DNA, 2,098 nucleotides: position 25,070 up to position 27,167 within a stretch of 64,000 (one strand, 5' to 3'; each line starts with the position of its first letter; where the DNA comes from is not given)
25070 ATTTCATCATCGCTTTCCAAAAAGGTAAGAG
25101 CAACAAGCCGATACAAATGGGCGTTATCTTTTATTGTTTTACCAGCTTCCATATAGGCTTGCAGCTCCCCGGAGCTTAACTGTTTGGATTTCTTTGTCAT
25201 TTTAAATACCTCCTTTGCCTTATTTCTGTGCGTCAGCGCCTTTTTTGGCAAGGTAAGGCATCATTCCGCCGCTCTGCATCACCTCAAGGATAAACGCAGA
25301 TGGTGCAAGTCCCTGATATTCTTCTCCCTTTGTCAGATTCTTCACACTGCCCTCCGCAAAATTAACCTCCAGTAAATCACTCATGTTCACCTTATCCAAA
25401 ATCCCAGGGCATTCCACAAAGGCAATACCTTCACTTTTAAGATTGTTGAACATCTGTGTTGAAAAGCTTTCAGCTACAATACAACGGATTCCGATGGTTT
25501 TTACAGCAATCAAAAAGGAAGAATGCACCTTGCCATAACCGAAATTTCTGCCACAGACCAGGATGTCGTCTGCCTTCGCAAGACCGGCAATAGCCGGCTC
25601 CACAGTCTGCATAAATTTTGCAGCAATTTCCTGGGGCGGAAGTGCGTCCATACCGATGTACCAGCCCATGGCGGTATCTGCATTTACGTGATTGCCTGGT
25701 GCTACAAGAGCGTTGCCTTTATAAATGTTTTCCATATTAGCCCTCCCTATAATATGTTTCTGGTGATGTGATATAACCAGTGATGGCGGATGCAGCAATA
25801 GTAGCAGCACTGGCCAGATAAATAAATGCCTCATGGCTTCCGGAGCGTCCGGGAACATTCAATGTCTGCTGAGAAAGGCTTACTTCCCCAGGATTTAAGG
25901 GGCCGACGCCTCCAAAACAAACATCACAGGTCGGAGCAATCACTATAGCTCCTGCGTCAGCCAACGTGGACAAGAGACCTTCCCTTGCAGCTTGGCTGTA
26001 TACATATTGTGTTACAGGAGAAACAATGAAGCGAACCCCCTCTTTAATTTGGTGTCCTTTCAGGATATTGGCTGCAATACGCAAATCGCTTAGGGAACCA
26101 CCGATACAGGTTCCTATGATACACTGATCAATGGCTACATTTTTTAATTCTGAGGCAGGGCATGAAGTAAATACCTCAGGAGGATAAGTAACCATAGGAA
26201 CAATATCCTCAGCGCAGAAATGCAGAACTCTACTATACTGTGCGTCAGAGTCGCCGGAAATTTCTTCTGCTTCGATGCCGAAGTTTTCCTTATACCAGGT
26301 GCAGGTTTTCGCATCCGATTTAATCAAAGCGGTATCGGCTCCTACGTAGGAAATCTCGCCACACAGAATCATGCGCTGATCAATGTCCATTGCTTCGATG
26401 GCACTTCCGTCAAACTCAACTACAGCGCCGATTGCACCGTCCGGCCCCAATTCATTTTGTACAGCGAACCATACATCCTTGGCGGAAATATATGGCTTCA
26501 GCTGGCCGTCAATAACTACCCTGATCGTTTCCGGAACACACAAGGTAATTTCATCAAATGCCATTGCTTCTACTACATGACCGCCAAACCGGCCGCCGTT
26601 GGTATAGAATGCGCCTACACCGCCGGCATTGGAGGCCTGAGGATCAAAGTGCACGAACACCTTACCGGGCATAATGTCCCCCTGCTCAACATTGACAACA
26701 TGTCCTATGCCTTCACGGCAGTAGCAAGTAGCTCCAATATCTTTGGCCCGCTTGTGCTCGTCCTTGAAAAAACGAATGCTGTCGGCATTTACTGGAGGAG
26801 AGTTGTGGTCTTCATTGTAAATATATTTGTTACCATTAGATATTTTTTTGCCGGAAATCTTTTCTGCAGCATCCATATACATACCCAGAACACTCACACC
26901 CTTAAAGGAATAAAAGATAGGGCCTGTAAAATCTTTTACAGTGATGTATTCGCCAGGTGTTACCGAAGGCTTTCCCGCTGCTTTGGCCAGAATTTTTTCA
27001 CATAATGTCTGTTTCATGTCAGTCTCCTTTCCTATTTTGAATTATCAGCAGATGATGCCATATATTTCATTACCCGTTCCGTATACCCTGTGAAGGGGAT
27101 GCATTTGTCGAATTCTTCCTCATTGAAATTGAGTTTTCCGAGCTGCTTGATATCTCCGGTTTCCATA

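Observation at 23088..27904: Self-contained operon resembling the dimethylmaleate hydratase / dimethylmalate lyase end of anaerobic nicotinate fermentation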

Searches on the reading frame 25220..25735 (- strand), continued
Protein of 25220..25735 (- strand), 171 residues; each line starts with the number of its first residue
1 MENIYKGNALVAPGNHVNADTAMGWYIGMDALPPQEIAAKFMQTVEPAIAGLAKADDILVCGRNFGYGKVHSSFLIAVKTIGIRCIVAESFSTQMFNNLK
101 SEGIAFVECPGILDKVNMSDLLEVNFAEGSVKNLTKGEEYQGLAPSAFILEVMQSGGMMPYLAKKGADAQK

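Call 40: find_encoding_contigs(protein=P0139, flank=8000, max_places=1)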
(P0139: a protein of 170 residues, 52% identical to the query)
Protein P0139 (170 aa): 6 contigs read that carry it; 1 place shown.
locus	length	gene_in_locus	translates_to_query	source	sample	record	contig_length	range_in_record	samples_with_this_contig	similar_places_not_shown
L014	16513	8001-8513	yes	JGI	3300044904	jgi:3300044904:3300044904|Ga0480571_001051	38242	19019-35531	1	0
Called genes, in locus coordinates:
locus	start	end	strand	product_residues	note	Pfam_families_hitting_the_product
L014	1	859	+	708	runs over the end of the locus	PF07697:7TMR-HDED, PF07698:7TM-7TMR_HD, PF01966:HD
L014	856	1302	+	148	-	PF02130:YbeY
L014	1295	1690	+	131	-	PF01219:DAGK_prokar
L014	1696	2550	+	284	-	PF01261:AP_endonuc_2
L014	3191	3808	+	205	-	PF00440:TetR_N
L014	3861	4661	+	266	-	PF03328:HpcH_HpaI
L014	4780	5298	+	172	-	PF12867:DinB_2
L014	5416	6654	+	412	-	PF00682:HMGL-like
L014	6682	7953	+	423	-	PF00330:Aconitase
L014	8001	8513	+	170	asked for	-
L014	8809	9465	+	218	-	PF00881:Nitroreductase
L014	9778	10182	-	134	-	PF01243:PNPOx_N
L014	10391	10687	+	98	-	-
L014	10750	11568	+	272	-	PF13401:AAA_22 (weak), PF05729:NACHT (weak)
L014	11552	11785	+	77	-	-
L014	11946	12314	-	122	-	PF01648:ACPS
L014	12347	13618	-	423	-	PF00675:Peptidase_M16, PF05193:Peptidase_M16_C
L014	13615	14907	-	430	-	PF00675:Peptidase_M16, PF05193:Peptidase_M16_C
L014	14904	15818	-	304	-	-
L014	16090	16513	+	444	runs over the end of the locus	PF01488:Shikimate_DH (faint), PF01494:FAD_binding_3 (faint), PF01946:Thi4 (faint), PF07992:Pyr_redox_2, PF13450:NAD_binding_8 (weak)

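Call 41: find_encoding_contigs(protein=P0154, flank=8000, max_places=1)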
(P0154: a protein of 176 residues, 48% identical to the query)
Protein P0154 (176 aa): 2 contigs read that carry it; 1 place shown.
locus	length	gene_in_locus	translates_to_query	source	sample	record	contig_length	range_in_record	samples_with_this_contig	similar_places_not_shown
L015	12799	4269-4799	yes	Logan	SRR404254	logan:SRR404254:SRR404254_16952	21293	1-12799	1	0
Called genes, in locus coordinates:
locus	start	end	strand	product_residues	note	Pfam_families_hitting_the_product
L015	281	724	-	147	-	-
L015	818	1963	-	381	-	PF00196:GerE, PF08281:Sigma70_r4_2 (weak)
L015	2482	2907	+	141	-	-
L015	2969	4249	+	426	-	PF00330:Aconitase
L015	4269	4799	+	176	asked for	-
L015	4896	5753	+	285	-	PF02548:Pantoate_transf (faint), PF13714:PEP_mutase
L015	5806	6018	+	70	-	-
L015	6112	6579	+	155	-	PF12867:DinB_2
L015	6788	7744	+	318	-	PF09924:LPG_synthase_C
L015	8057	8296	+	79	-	-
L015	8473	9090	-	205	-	PF00440:TetR_N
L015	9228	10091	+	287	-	PF04240:Caroten_synth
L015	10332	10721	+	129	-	PF03786:UxuA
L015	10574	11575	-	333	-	PF06719:AraC_N, PF00165:HTH_AraC (faint), PF12833:HTH_18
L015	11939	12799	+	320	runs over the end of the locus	PF00106:adh_short, PF01370:Epimerase (weak), PF08659:KR (weak), PF13561:adh_short_C2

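Call 43: find_related_loci(query=A3, collection=metagenome_contigs, flank=10000)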
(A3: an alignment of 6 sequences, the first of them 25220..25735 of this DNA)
Query A3 (171 aa) in metagenome_contigs; peptide patterns used: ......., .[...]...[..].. (x = any residue, [..] = any of these).
467 stretches matched a pattern; 7 encode a relative of the query (tblastn E <= 1e-3); 7 distinct loci.
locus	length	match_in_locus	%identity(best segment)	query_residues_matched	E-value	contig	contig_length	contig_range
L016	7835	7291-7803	48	1-171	2e-56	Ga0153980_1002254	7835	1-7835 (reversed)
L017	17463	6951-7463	46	1-165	2e-47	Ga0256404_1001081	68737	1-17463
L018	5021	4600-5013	53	1-138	2e-45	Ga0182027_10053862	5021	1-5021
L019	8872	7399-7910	56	1-171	7e-29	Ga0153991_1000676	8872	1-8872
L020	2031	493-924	33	31-171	2e-23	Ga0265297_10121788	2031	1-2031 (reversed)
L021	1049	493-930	30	29-171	3e-22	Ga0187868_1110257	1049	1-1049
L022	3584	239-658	30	31-167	6e-21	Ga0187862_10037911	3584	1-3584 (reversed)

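Call 46: search_protein_families(library=ncbifam, proteins=[L011:7392-8642:+, L014:5416-6654:+, L014:3861-4661:+, L011:10579-11394:+, L011:11529-12044:+, L015:2482-2907:+], max_evalue=0.001)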
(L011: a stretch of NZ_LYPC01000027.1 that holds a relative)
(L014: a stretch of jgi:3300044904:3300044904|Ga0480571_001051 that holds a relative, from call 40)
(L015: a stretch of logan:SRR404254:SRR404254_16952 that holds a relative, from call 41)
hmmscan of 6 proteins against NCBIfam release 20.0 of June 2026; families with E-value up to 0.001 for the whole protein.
L011:7392-8642:+ (416 aa): 27 families (the best 25 are shown)
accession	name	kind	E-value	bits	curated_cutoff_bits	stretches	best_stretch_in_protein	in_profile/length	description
NF002085.0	PRK00915.1-2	subfamily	6.3e-70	236.3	517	1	32-412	6-379/504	2-isopropylmalate synthase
TIGR02090.1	LEU1_arch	subfamily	6.7e-67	226.1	484.75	1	42-391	3-346/363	isopropylmalate/citramalate/homocitrate synthases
TIGR02146.1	LysS_fung_arch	equivalog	7.9e-58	196.3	413.55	1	43-381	2-335/344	homocitrate synthase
NF041069.1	IPMS_Sufob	equivalog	6e-57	193.6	600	1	43-413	4-369/371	isopropylmalate synthase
TIGR02660.1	nifV_homocitr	equivalog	1.3e-54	185.9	462.9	1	40-407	2-363/365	homocitrate synthase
NF002088.0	PRK00915.1-5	equivalog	5.2e-48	163.8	697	1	39-382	3-353/514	2-isopropylmalate synthase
TIGR00973.1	leuA_bact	equivalog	3.2e-47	161.2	598.7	1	41-409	3-376/494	2-isopropylmalate synthase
NF002086.0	PRK00915.1-3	equivalog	4e-45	154.3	532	1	38-411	5-383/516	2-isopropylmalate synthase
NF002087.0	PRK00915.1-4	equivalog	8.3e-42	143.4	729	1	38-406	5-379/516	2-isopropylmalate synthase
TIGR00977.1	citramal_synth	equivalog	1.2e-34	119.5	450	1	40-375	2-347/526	citramalate synthase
NF002084.0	PRK00915.1-1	equivalog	1.9e-32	112.5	748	1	39-380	4-352/523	2-isopropylmalate synthase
NF042434.1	IPMS_Lepto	equivalog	3.8e-24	85.4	500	1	40-329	6-301/374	2-isopropylmalate synthase LeuA2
NF042433.1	CitmalDyn_Leptosp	equivalog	8.5e-23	80.7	950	1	40-397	8-369/514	(R)-citramalate synthase CimA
NF006049.0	PRK08195.1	subfamily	1e-16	60.9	229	1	186-300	150-264/344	4-hyroxy-2-oxovalerate/4-hydroxy-2-oxopentanoic acid aldolase,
NF004283.0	PRK05692.1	subfamily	3.5e-13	49.3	246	1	191-309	164-287/300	hydroxymethylglutaryl-CoA lyase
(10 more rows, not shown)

L014:5416-6654:+ (412 aa): 28 families (the best 25 are shown)
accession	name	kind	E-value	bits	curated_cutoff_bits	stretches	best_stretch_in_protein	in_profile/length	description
NF002085.0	PRK00915.1-2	subfamily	3.9e-74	250.2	517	1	24-410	6-380/504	2-isopropylmalate synthase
TIGR02090.1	LEU1_arch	subfamily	8.7e-66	222.5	484.75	1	33-406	2-363/363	isopropylmalate/citramalate/homocitrate synthases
TIGR02146.1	LysS_fung_arch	equivalog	1.4e-62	212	413.55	1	35-386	2-342/344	homocitrate synthase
NF041069.1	IPMS_Sufob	equivalog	1.4e-60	205.5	600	1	34-411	3-370/371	isopropylmalate synthase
TIGR02660.1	nifV_homocitr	equivalog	3.5e-53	181.2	462.9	1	32-405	2-364/365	homocitrate synthase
TIGR00973.1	leuA_bact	equivalog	4.2e-47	160.8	598.7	1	32-409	2-379/494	2-isopropylmalate synthase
NF002088.0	PRK00915.1-5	equivalog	9.6e-47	159.6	697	1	30-405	2-377/514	2-isopropylmalate synthase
NF002086.0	PRK00915.1-3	equivalog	5e-46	157.2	532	1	30-410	5-385/516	2-isopropylmalate synthase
NF002087.0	PRK00915.1-4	equivalog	3.6e-41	141.3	729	1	31-406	6-382/516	2-isopropylmalate synthase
TIGR00977.1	citramal_synth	equivalog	1.2e-40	139.4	450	1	32-387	2-363/526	citramalate synthase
NF002084.0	PRK00915.1-1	equivalog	6.1e-31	107.5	748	1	31-377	4-352/523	2-isopropylmalate synthase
NF042434.1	IPMS_Lepto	equivalog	3.2e-23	82.3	500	1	30-323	4-298/374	2-isopropylmalate synthase LeuA2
NF042433.1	CitmalDyn_Leptosp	equivalog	1.4e-21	76.6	950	1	31-386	7-361/514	(R)-citramalate synthase CimA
NF006049.0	PRK08195.1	subfamily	2.6e-21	76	229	1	181-296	148-263/344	4-hyroxy-2-oxovalerate/4-hydroxy-2-oxopentanoic acid aldolase,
TIGR03217.1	4OH_2_O_val_ald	equivalog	7.2e-19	68.1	286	1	181-296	143-258/334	4-hydroxy-2-oxovalerate aldolase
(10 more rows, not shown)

L014:3861-4661:+ (266 aa): 4 families
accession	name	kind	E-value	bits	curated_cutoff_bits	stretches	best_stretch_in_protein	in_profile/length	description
TIGR02311.1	HpaI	equivalog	6.3e-28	97.9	368.8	1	7-238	4-231/249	4-hydroxy-2-oxoheptanedioate aldolase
NF007521.0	PRK10128.1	equivalog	3.2e-25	89.2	441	1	35-238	38-237/267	2-keto-3-deoxy-L-rhamnonate aldolase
NF007849.0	PRK10558.1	equivalog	9.7e-21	74.3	393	1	9-240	13-239/256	2-dehydro-3-deoxyglucarate aldolase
TIGR03239.1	GarL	equivalog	2.9e-20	72.9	406.75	1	11-240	8-232/249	2-dehydro-3-deoxyglucarate aldolase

L011:10579-11394:+ (271 aa): 220 families (the best 25 are shown)
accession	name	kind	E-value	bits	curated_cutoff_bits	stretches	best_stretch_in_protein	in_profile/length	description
NF005395.0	PRK06940.1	subfamily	7.4e-65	219.1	280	1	2-264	3-269/276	SDR family oxidoreductase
NF005559.1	PRK07231.1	subfamily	5.8e-35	121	215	2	165-260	151-248/249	glucose 1-dehydrogenase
NF052558.1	MBtsdlDhBudC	equivalog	7.9e-35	120.6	270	2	164-261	146-243/250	meso-2,3-butanediol dehydrogenase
NF005067.0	PRK06484.1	equivalog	9.5e-33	113.5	713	2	162-261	413-513/524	short chain dehydrogenase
NF004713.0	PRK06057.1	equivalog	1.7e-31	109.6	404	1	2-261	9-251/257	3-oxoacyl-ACP reductase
NF004791.0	PRK06138.1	equivalog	5.9e-31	107.7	312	2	159-261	145-251/252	SDR family oxidoreductase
NF004198.0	PRK05653.1-3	equivalog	8.7e-31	107.2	296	2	163-259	152-246/248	3-oxoacyl-ACP reductase FabG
NF004818.0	PRK06172.1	equivalog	1.6e-30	106.3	336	2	161-261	151-252/253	SDR family oxidoreductase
NF006693.0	PRK09242.1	equivalog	3.2e-30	105.1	328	2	162-260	156-254/258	SDR family oxidoreductase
NF006493.1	PRK08936.1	subfamily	3.7e-30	105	420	2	157-260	148-251/261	glucose-1-dehydrogenase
NF009466.0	PRK12826.1-2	subfamily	6.1e-30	104.5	222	2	163-260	150-245/248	3-oxoacyl-ACP reductase FabG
TIGR01830.1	3oxo_ACP_reduc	equivalog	3.4e-29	102.2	297.75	2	163-259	144-238/239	3-oxoacyl-[acyl-carrier-protein] reductase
NF005309.0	PRK06841.1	subfamily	3.8e-29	102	286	1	2-260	15-253/255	GolD/DthD family dehydrogenase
NF009468.0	PRK12826.1-4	equivalog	4.7e-29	101.9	318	2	165-260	155-248/256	SDR family oxidoreductase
NF006072.0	PRK08217.1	subfamily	3.3e-28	99.2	298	1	2-259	5-251/253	3-ketoacyl-(acyl-carrier-protein) reductase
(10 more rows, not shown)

L011:11529-12044:+ (171 aa): 0 families

L015:2482-2907:+ (141 aa): 0 families

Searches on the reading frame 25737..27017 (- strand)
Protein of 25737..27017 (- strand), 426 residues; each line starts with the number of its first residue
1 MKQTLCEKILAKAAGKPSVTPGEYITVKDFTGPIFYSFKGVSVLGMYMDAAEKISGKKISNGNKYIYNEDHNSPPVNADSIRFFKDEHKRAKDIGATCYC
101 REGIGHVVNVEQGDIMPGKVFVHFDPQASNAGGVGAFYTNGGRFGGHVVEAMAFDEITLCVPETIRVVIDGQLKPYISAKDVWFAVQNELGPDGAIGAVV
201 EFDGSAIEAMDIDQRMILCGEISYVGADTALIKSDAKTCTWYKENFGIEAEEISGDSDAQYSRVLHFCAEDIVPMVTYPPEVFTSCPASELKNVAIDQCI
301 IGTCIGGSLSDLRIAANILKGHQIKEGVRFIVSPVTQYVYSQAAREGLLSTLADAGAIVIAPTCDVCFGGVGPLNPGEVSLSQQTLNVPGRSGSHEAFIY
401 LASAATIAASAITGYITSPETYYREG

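Call 3: search_protein_families(library=pfam, proteins=[window:25737-27017:-], max_evalue=0.01)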
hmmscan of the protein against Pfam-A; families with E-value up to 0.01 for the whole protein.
window:25737-27017:- (426 aa): 2 families
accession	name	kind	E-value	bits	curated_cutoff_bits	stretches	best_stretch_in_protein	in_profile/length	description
PF00330.25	Aconitase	-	8.5e-59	200.2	28.7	2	79-282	85-297/463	Aconitase family (aconitate hydratase)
PF04412.18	AcnX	-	0.00025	20.3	31.5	1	307-367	301-360/400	Aconitase X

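Call 4: search_protein_families(library=ncbifam, proteins=[window:25737-27017:-], max_evalue=0.01)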
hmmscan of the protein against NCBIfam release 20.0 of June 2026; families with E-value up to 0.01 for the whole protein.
window:25737-27017:- (426 aa): 19 families
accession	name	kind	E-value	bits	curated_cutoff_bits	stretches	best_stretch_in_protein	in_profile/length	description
NF001614.1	PRK00402.1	subfamily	7.1e-94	314.8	385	1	3-420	1-415/415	aconitase/3-isopropylmalate dehydratase large subunit family protein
TIGR01343.1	hacA_fam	subfamily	3.3e-89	299.3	385.7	1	4-420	1-412/412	homoaconitate hydratase family protein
TIGR02086.1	IPMI_arch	subfamily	3e-83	279.8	410.15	1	3-420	1-410/411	3-isopropylmalate dehydratase/homoaconitate hydratase family large subunit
TIGR02083.1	LEU2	equivalog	8.9e-77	258.8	610.65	1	4-420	2-417/419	3-isopropylmalate dehydratase large subunit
NF040615.1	HacA_Meth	equivalog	2e-69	234.3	550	1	4-419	2-418/419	homoaconitase large subunit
NF005558.0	PRK07229.1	equivalog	8.5e-60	203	612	1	1-422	1-415/647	aconitate hydratase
NF009116.0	PRK12466.1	subfamily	3.3e-55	187.5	531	2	100-278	106-293/472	3-isopropylmalate dehydratase large subunit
NF004016.0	PRK05478.1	subfamily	2.8e-50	171.2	510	2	100-278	104-291/468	3-isopropylmalate dehydratase large subunit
TIGR01342.1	acon_putative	hypoth_equivalog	2.8e-45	154.7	719.15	1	4-420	1-410/655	putative aconitate hydratase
TIGR00170.1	leuC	equivalog_domain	5.7e-41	140.6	560.25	2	100-278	103-290/466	3-isopropylmalate dehydratase large subunit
TIGR00139.1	h_aconitase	equivalog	1.5e-36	126.1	529.9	2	253-423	277-458/709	homoaconitase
NF006690.0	PRK09238.1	equivalog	5.2e-29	100.8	782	1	249-423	645-818/852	bifunctional aconitate hydratase 2/2-methylisocitrate dehydratase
NF008503.0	PRK11413.1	equivalog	2.3e-22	78.8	641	2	293-418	349-481/753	hydratase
TIGR00117.1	acnB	equivalog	9.1e-21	73.3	1287.2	1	250-423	645-816/844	bifunctional aconitate hydratase 2/2-methylisocitrate dehydratase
TIGR01340.1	aconitase_mito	equivalog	1.8e-20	72.9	825.35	1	103-370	134-420/745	aconitate hydratase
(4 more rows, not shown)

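Call 6: search_solved_structures(query=window:25737-27017:-, max_evalue=1e-10)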
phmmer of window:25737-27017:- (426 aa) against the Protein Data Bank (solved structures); distinct sequences matched with E-value up to 1e-10: 11.
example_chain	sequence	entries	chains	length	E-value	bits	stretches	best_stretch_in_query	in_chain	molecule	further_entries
4nqy_A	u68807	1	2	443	5.3e-62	213.6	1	2-420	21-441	Isopropylmalate/citramalate isomerase large subunit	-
4kp1_A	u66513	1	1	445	5.3e-62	213.6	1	2-420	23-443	Isopropylmalate/citramalate isomerase large subunit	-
4kp2_A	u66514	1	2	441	1.5e-49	172.5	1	3-418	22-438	Homoaconitase large subunit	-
1aco_A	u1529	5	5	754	2.4e-18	69.8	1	103-423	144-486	ACONITASE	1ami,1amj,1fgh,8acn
1nis_A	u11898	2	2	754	2.4e-18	69.8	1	103-423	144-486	ACONITASE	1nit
1l5j_A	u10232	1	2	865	2.4e-18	69.7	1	250-423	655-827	Aconitate hydratase 2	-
1c96_A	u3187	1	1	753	4.5e-18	68.9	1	103-423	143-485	MITOCHONDRIAL ACONITASE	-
1b0m_A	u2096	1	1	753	4.5e-18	68.9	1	103-423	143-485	PROTEIN (ACONITASE)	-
1b0k_A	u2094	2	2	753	4.5e-18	68.9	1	103-423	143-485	PROTEIN (ACONITASE) | MITOCHONDRIAL ACONITASE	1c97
1b0j_A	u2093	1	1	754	4.5e-18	68.9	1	103-423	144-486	ACONITATE HYDRATASE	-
5acn_A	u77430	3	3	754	4.5e-18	68.9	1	103-423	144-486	ACONITASE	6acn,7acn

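Call 26: search_solved_structures(query=window:25737-27017:-, max_evalue=1e-40, show_alignments=2)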
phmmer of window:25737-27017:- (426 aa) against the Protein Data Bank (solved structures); distinct sequences matched with E-value up to 1e-40: 3.
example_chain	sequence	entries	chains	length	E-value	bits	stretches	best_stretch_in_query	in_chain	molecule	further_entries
4nqy_A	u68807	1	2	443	5.3e-62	213.6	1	2-420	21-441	Isopropylmalate/citramalate isomerase large subunit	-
4kp1_A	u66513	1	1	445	5.3e-62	213.6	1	2-420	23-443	Isopropylmalate/citramalate isomerase large subunit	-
4kp2_A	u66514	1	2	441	1.5e-49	172.5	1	3-418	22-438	Homoaconitase large subunit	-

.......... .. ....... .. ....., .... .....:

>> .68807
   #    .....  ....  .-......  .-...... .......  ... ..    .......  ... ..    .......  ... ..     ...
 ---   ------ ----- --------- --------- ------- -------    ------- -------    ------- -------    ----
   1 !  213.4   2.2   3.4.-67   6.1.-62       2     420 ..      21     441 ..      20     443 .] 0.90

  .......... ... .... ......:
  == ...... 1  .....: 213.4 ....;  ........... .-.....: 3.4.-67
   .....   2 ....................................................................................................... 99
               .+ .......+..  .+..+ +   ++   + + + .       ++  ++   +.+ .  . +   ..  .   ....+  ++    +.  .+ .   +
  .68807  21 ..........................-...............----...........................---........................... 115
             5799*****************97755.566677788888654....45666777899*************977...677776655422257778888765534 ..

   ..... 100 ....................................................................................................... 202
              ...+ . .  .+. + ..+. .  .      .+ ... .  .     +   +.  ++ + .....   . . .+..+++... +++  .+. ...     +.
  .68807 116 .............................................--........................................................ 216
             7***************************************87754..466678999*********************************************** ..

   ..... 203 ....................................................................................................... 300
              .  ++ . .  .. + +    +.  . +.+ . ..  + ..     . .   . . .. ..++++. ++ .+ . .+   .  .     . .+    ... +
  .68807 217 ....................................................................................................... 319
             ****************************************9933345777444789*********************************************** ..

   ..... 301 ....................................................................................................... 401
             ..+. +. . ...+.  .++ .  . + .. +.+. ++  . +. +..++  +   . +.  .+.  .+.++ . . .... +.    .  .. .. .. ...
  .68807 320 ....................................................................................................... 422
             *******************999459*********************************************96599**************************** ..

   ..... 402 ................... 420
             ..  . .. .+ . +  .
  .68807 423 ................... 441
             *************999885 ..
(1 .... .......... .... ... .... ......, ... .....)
